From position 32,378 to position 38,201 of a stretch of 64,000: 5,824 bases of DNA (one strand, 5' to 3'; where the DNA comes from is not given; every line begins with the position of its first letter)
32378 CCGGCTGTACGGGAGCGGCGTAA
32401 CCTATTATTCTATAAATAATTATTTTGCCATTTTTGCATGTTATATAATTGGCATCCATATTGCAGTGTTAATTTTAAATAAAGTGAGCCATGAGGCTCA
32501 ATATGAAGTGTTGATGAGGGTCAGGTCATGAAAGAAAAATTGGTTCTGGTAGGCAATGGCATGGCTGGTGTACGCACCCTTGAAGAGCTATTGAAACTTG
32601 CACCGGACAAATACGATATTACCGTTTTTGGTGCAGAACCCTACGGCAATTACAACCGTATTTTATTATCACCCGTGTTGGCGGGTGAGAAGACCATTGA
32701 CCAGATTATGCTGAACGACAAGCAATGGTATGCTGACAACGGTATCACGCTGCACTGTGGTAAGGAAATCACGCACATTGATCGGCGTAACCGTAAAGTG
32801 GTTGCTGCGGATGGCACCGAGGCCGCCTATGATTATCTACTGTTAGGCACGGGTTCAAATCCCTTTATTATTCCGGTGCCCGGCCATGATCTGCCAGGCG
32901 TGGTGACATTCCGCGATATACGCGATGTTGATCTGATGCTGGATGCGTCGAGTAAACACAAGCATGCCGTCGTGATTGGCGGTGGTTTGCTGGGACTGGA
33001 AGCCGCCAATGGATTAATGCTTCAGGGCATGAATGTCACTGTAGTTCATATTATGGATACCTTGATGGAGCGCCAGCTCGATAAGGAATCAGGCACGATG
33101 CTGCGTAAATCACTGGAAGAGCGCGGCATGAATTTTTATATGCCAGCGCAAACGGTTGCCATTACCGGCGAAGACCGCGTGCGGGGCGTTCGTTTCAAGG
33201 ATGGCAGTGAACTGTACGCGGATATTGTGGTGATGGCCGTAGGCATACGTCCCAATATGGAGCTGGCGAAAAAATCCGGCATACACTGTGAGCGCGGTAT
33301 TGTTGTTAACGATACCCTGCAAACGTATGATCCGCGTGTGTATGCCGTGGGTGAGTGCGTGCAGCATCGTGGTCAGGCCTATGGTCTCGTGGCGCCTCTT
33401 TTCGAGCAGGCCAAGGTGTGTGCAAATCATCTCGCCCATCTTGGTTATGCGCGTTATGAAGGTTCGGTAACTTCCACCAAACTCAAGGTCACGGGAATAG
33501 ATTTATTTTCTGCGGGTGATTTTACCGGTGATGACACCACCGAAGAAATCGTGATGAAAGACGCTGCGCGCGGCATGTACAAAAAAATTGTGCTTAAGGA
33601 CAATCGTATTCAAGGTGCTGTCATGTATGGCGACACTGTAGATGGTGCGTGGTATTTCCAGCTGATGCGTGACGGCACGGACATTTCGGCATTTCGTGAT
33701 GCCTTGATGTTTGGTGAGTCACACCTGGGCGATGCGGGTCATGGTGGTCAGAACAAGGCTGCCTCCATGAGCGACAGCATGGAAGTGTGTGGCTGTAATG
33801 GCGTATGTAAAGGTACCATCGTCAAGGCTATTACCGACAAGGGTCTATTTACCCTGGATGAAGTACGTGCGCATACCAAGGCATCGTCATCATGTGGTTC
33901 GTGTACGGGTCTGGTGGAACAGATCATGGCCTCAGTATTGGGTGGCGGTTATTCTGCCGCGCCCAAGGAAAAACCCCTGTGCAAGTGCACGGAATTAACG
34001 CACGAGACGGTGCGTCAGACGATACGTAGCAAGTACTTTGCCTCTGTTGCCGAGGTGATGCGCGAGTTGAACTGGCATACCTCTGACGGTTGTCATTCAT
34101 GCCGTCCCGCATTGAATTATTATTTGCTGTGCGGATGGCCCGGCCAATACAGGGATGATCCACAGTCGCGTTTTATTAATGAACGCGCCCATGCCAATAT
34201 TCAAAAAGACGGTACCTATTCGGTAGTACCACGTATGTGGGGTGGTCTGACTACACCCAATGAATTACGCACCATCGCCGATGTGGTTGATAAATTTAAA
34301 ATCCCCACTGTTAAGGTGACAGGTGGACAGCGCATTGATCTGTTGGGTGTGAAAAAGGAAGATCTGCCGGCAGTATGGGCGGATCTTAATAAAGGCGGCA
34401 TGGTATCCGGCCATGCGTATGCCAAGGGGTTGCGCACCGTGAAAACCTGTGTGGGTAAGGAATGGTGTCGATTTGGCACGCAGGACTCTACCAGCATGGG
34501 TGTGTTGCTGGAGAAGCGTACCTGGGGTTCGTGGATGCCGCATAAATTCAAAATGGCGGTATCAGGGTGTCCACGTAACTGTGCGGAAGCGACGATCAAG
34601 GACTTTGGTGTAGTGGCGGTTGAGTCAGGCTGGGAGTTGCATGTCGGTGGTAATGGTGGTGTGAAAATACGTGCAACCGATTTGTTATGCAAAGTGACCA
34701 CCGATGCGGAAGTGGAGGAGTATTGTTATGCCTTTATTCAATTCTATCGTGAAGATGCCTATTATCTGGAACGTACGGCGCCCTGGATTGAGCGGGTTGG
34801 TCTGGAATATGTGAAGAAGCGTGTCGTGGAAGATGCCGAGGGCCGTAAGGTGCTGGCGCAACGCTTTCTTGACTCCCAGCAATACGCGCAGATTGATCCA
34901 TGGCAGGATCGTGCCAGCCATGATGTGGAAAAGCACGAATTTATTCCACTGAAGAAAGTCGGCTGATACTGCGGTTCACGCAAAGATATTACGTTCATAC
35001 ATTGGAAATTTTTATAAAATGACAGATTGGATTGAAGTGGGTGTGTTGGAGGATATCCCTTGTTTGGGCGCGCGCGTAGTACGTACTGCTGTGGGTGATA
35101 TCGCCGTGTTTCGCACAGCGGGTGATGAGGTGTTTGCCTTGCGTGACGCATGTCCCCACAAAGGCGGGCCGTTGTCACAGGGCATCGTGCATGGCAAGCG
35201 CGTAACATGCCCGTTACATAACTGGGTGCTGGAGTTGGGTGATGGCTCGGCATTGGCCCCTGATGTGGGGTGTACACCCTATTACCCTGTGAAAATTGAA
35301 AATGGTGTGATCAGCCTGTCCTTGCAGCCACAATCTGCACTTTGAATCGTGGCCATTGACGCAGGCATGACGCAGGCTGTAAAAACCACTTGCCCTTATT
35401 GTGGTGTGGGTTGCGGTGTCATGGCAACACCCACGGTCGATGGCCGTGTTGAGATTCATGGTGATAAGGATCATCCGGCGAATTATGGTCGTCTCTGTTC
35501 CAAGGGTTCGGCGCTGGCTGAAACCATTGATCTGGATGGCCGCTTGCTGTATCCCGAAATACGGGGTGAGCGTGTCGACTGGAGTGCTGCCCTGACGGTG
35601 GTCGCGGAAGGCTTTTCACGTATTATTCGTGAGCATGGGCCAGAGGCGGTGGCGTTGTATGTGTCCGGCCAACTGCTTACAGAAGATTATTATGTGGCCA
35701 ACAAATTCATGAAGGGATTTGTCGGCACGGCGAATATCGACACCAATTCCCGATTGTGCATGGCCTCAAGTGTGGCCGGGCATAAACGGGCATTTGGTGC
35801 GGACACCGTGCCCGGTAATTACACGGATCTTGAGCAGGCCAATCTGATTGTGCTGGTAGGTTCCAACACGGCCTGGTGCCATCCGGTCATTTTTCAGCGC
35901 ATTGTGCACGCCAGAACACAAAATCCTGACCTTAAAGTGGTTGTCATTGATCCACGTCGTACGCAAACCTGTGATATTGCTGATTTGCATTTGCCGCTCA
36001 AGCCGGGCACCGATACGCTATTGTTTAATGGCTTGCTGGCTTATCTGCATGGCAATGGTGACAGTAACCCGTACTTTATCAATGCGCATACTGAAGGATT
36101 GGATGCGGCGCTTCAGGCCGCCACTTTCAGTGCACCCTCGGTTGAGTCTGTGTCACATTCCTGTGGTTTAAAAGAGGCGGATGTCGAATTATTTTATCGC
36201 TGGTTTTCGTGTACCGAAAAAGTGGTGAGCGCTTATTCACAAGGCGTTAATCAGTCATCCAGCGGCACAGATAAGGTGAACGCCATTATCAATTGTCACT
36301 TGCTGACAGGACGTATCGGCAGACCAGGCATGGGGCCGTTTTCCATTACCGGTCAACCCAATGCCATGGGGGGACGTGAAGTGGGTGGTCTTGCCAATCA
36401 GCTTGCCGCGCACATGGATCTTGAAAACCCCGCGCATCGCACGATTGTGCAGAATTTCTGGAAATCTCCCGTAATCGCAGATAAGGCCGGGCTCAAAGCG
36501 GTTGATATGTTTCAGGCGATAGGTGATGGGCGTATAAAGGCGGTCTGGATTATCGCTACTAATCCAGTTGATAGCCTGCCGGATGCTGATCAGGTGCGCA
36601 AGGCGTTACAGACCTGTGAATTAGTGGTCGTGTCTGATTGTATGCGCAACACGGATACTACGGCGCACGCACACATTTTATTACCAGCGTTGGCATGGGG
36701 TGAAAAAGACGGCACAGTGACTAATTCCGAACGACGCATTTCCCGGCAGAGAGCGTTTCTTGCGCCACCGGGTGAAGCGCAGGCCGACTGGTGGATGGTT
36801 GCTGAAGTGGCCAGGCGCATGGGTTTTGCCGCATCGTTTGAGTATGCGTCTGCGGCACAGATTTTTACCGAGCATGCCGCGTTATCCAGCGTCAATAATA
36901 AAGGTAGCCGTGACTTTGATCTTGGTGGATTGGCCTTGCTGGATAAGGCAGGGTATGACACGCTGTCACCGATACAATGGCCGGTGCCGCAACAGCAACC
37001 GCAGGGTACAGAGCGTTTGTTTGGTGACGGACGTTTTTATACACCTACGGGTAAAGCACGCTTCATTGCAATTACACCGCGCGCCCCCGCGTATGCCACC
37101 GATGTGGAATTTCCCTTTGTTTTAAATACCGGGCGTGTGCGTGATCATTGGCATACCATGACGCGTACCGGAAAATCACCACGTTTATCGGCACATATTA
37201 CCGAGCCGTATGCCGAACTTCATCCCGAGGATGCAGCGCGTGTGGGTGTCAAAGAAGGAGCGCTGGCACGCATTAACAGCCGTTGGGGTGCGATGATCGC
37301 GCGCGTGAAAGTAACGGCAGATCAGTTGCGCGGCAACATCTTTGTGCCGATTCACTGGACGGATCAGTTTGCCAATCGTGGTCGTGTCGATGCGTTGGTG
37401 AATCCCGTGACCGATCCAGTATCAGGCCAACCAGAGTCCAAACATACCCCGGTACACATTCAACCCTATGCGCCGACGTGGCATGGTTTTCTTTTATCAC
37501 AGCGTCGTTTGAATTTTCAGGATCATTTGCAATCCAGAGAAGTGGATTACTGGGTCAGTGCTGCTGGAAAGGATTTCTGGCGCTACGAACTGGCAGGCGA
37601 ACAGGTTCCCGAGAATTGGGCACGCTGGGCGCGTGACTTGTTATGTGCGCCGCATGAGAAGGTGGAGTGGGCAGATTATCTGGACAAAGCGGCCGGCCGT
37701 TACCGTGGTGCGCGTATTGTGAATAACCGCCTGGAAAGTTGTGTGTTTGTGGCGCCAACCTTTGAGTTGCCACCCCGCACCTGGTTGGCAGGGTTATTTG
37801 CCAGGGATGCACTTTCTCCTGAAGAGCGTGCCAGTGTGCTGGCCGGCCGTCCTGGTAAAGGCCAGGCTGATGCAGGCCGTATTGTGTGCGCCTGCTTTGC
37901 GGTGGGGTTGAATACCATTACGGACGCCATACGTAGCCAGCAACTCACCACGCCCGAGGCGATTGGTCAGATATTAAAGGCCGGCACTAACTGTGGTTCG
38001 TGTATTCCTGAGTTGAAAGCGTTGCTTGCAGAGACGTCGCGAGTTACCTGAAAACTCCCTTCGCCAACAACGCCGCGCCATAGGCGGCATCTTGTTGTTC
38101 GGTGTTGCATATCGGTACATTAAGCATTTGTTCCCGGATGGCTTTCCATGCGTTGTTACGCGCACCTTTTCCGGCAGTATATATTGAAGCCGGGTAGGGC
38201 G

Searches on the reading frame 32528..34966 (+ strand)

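Call 67: search_protein_families(library=pfam, proteins=[window:32528-34966:+], max_evalue=0.00001)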
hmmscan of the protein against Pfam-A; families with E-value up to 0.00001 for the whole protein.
window:32528-34966:+ (812 aa): 8 families
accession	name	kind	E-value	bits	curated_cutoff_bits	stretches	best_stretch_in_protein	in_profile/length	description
PF07992.20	Pyr_redox_2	-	1.5e-57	195.7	26.1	1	4-281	2-280/291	Pyridine nucleotide-disulphide oxidoreductase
PF01077.27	NIR_SIR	-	1.4e-32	112.8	27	1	632-770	2-154/158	Nitrite and sulphite reductase 4Fe-4S domain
PF04324.20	Fer2_BFD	-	1.3e-26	93.1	26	2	420-468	2-49/50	BFD-like [2Fe-2S] binding domain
PF18267.7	Rubredoxin_C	-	7.3e-20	71.2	25.9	1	316-383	2-69/70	Rubredoxin NAD+ reductase C-terminal domain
PF00070.33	Pyr_redox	-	3.3e-17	63.2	22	1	146-226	1-82/82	Pyridine nucleotide-disulphide oxidoreductase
PF03460.22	NIR_SIR_ferr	-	2.1e-15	56.7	24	1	559-622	3-68/69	Nitrite/Sulfite reductase ferredoxin-like half domain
PF13738.12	Pyr_redox_3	-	9.1e-09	35.4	30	1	71-275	94-305/305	Pyridine nucleotide-disulphide oxidoreductase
PF13454.12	NAD_binding_9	-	5.1e-07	30.2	21.8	0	6-40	1-36/155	FAD-NAD(P)-binding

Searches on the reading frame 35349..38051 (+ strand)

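Call 67: search_protein_families(library=pfam, proteins=[window:35349-38051:+], max_evalue=0.00001)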
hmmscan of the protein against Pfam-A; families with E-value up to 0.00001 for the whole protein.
window:35349-38051:+ (900 aa): 4 families
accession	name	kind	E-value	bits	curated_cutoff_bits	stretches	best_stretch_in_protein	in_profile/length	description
PF00384.28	Molybdopterin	-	1.2e-71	242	24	1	65-489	1-352/353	Molybdopterin oxidoreductase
PF01568.27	Molydop_binding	-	2.6e-30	105.1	26.8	1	590-701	1-110/110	Molydopterin dinucleotide binding domain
PF04879.21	Molybdop_Fe4S4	-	4.8e-18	65.3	22.7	1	9-60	2-53/55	Molybdopterin oxidoreductase Fe4S4 domain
PF04324.20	Fer2_BFD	-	5e-16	59.2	26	1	845-895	1-50/50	BFD-like [2Fe-2S] binding domain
